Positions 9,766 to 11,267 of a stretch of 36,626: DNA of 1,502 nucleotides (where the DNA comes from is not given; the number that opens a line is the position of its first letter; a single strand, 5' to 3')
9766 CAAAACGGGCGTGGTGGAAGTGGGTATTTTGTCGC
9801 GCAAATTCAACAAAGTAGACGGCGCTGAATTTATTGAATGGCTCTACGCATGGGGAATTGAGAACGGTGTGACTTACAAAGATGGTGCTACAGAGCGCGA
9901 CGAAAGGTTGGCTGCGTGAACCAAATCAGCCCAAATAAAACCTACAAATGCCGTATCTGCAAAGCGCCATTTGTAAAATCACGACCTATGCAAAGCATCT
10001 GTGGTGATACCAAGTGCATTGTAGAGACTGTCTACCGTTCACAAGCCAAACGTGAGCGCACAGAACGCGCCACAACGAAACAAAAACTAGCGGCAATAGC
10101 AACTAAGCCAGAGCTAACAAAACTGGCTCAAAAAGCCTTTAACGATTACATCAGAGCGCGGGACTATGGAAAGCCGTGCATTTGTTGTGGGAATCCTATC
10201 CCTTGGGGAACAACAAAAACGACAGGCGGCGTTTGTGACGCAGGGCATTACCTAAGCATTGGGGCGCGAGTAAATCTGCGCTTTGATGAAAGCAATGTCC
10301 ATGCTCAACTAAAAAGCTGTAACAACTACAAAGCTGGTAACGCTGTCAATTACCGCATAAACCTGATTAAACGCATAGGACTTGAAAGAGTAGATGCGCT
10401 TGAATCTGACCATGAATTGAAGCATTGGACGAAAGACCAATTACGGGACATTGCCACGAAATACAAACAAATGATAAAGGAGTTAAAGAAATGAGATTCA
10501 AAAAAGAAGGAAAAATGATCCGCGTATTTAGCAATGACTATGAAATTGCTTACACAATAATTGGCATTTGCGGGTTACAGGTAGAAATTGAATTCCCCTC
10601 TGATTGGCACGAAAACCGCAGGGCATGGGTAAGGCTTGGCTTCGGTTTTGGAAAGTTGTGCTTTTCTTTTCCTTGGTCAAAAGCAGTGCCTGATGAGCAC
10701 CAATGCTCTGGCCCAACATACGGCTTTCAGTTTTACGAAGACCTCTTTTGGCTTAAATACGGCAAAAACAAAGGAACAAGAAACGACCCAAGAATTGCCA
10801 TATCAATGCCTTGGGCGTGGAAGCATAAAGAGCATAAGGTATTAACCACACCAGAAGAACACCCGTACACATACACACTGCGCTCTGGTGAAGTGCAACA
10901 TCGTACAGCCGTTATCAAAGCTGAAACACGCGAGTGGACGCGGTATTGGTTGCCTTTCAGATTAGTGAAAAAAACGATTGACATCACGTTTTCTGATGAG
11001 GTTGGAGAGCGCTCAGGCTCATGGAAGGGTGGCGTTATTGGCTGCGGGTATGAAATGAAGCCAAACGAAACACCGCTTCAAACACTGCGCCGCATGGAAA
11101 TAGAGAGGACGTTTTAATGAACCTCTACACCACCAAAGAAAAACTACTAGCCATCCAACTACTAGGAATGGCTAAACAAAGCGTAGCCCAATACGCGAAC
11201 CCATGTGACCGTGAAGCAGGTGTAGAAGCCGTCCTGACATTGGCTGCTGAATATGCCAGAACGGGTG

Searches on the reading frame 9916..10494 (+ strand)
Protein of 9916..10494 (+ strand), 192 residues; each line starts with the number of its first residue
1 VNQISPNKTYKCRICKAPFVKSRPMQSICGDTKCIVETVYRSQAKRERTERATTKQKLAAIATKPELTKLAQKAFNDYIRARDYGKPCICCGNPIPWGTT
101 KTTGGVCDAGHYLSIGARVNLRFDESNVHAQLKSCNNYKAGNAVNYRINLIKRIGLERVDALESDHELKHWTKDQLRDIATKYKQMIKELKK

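Call 48: search_protein_families(library=pfam, proteins=[window:9916-10494:+], max_evalue=0.01)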
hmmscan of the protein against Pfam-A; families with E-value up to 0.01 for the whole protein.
window:9916-10494:+ (192 aa): 1 family
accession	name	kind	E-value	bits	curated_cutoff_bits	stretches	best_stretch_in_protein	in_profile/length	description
PF05766.18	NinG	-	8.8e-49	166.4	25.4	1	7-192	4-192/193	Bacteriophage Lambda NinG protein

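Call 49: search_protein_families(library=phrogs, proteins=[window:9916-10494:+], max_evalue=0.001)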
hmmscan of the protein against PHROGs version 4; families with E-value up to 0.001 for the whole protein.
window:9916-10494:+ (192 aa): 4 families
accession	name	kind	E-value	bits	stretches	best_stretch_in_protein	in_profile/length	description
phrog_171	-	DNA, RNA and nucleotide metabolism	7.1e-67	228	1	7-192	36-223/452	NinG/ Rap DNA junction specific endonuclease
phrog_5034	-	DNA, RNA and nucleotide metabolism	4.9e-34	118.4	1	57-192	4-132/138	NinG/ Rap DNA junction specific endonuclease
phrog_12986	-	unknown function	6e-23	82.4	1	7-131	4-129/130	-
phrog_4916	-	unknown function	6.1e-16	58.9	1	129-192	2-65/71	-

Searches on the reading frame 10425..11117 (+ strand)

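Call 49: search_protein_families(library=phrogs, proteins=[window:10425-11117:+], max_evalue=0.001)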
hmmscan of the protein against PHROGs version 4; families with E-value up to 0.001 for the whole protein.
window:10425-11117:+ (230 aa): 1 family
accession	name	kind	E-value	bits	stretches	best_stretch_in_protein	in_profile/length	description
phrog_7203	-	unknown function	1.6e-35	124.1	2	148-230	170-255/257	-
